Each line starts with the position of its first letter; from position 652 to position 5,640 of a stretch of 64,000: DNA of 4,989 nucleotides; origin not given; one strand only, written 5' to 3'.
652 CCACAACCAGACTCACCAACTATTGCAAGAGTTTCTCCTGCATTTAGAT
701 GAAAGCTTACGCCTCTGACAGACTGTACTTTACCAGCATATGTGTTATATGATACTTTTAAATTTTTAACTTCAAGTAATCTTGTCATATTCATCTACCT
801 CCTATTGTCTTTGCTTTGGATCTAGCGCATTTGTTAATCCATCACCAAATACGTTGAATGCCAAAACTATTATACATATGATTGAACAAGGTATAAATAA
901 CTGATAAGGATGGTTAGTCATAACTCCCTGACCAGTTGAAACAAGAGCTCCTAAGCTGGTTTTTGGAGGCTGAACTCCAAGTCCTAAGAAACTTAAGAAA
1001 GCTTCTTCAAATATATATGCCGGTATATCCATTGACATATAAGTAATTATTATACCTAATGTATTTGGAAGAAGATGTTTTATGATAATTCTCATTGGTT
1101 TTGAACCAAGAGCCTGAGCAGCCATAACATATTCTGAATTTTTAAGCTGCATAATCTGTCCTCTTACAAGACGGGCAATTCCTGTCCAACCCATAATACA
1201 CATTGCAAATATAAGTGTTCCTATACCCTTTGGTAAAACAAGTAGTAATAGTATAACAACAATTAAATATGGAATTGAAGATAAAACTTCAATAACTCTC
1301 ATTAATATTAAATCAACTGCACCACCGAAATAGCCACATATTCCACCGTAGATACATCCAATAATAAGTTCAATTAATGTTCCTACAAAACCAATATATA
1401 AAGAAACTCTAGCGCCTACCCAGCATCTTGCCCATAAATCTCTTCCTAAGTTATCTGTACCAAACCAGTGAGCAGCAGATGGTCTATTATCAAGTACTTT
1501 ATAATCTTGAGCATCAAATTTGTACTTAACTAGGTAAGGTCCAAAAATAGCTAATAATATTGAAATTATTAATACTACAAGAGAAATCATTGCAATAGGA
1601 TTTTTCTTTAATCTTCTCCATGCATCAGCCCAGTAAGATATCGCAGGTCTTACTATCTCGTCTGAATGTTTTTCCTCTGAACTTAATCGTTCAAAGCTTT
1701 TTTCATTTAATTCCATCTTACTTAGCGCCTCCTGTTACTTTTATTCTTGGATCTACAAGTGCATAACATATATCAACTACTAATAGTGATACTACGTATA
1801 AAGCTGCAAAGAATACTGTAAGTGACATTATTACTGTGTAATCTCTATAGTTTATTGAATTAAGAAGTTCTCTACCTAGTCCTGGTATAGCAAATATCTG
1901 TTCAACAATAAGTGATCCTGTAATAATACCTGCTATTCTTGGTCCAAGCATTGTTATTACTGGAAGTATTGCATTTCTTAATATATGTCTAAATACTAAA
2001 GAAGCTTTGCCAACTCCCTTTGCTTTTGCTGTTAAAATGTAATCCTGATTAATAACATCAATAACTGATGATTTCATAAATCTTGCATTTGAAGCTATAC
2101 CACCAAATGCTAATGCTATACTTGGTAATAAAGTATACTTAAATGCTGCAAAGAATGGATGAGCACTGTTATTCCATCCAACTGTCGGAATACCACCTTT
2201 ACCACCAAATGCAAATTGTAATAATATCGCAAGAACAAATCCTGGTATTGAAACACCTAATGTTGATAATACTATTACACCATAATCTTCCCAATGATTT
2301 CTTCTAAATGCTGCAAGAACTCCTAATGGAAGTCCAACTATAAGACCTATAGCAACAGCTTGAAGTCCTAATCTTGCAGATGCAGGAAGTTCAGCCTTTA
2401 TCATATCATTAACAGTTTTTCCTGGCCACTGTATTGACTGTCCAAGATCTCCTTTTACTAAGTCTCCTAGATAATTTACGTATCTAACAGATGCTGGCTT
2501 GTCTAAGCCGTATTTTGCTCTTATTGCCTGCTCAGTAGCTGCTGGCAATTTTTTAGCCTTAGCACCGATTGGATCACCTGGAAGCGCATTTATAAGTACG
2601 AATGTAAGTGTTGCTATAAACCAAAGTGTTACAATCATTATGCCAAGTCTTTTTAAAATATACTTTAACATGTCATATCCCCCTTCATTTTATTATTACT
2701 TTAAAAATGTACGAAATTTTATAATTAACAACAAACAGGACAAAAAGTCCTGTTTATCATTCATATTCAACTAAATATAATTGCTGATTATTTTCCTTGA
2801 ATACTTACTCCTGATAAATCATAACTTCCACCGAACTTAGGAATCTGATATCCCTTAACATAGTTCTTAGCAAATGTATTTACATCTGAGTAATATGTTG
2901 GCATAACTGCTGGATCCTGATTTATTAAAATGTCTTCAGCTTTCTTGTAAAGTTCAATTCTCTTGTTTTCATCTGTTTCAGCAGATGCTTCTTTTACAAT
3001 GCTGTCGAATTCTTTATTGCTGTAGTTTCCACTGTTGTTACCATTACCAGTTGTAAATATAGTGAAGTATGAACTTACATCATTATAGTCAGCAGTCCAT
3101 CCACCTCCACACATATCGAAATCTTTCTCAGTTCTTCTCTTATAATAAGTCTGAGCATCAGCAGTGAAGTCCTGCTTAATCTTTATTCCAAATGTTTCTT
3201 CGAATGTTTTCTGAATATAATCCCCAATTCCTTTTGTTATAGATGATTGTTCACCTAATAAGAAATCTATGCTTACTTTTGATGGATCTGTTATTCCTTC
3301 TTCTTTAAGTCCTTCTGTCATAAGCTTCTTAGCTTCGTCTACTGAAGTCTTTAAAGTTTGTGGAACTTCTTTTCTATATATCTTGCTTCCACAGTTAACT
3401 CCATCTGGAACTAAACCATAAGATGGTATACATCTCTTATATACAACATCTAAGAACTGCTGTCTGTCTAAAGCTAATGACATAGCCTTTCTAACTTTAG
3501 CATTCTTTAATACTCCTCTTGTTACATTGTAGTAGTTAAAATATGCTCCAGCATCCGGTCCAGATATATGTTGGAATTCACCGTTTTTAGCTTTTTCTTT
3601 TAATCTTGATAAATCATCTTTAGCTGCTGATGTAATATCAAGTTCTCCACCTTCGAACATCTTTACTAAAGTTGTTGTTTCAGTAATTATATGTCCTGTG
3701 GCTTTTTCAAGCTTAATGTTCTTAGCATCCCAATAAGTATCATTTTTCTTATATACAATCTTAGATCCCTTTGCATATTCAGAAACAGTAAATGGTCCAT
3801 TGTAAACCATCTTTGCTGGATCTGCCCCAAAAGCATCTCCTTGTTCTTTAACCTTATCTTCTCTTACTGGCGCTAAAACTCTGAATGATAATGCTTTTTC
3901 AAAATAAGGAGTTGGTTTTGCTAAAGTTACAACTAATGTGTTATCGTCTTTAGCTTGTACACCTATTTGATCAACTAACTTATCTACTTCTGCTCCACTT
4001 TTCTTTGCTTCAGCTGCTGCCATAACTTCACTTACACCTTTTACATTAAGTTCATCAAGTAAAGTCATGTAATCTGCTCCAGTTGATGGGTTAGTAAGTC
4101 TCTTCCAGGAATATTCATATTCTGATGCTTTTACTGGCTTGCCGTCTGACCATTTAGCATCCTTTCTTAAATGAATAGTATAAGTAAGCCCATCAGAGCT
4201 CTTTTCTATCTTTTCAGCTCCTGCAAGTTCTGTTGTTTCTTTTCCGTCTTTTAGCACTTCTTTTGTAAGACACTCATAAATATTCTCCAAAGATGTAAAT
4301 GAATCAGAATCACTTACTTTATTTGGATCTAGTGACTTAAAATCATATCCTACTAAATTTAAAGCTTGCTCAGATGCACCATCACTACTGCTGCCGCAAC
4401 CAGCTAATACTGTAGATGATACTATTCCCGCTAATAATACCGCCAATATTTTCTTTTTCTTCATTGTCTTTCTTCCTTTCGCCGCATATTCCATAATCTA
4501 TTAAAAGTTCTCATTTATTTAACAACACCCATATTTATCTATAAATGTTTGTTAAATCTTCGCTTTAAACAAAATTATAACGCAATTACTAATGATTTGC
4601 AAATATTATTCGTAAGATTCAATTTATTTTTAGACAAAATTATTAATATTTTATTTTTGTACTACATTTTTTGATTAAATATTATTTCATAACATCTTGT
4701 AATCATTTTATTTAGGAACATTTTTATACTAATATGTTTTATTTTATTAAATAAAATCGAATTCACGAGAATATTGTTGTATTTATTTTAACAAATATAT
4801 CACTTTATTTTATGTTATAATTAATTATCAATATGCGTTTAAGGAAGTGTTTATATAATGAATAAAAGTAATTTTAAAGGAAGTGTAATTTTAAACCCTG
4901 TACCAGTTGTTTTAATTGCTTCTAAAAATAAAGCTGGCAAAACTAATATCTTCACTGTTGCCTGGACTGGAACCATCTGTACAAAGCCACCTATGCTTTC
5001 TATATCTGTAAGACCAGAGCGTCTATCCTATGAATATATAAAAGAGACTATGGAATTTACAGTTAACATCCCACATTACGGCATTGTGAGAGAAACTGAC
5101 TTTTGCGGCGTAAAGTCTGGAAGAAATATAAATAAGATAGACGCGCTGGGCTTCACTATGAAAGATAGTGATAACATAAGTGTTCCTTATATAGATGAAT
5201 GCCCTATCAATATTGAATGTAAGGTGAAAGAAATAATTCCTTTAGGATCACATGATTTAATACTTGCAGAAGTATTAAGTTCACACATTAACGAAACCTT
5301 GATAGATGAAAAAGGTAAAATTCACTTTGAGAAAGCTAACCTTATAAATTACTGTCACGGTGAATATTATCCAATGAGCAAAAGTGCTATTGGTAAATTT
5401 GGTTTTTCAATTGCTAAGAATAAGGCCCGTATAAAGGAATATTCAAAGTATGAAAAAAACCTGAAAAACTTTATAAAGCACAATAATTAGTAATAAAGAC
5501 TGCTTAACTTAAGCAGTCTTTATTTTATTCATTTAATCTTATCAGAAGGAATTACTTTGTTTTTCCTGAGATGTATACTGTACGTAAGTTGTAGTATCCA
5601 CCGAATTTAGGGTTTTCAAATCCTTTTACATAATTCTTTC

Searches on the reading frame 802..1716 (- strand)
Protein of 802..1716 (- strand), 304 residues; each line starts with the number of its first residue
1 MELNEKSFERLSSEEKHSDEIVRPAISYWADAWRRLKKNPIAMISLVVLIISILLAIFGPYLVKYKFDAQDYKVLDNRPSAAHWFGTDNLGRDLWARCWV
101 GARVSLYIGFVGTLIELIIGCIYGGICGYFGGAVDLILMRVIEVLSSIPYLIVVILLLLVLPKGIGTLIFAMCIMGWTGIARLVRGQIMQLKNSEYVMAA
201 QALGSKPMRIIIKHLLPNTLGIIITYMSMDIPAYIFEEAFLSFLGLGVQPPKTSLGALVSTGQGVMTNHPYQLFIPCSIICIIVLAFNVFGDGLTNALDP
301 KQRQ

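Call 38: find_encoding_contigs(protein=window:802-1716:-, flank=10000, max_places=4)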
Protein window:802-1716:- (304 aa): 23 contigs read that carry it; 4 places shown.
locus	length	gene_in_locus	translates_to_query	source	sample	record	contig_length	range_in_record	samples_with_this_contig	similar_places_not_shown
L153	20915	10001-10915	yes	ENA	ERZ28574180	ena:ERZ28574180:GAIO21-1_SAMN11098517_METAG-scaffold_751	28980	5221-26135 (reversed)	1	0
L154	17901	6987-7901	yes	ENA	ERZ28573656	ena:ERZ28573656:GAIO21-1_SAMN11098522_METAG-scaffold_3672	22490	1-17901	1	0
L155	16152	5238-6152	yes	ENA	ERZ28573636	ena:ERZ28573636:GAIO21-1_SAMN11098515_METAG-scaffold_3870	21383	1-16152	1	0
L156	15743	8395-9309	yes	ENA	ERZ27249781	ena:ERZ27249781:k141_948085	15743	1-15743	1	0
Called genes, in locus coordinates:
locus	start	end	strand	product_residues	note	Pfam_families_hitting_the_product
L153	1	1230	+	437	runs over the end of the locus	PF00324:AA_permease, PF03222:Trp_Tyr_perm, PF03845:Spore_permease, PF13520:AA_permease_2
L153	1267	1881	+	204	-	PF00496:SBP_bac_5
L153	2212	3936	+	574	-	PF00496:SBP_bac_5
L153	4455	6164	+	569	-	PF00496:SBP_bac_5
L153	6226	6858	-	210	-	PF01613:Flavin_Reduct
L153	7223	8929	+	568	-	PF00496:SBP_bac_5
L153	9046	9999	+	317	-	PF19300:BPD_transp_1_N, PF00528:BPD_transp_1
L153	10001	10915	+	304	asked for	PF12911:OppC_N, PF00528:BPD_transp_1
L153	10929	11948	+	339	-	PF02463:SMC_N (weak), PF00005:ABC_tran, PF13304:AAA_21, PF08352:oligo_HPY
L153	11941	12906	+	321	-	PF02463:SMC_N (weak), PF00005:ABC_tran, PF08352:oligo_HPY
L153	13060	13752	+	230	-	PF00072:Response_reg, PF00486:Trans_reg_C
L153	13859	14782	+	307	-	PF00005:ABC_tran, PF13304:AAA_21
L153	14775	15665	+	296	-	PF12679:ABC2_membrane_2 (weak), PF12698:ABC2_membrane_3 (faint), PF10920:DUF2705 (weak), PF12730:ABC2_membrane_4 (weak)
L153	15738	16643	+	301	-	PF00512:HisKA, PF02518:HATPase_c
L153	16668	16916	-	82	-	-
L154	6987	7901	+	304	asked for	PF12911:OppC_N, PF00528:BPD_transp_1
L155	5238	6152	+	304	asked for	PF12911:OppC_N, PF00528:BPD_transp_1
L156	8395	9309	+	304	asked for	PF12911:OppC_N, PF00528:BPD_transp_1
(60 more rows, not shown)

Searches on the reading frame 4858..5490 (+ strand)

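Call 70: search_protein_families(library=pfam, proteins=[window:4858-5490:+], max_evalue=0.00001)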
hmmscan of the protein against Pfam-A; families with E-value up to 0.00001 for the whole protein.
window:4858-5490:+ (210 aa): 1 family
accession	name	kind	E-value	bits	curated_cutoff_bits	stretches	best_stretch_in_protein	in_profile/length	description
PF01613.24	Flavin_Reduct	-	4.2e-30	105.3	27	1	14-151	5-140/153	Flavin reductase like domain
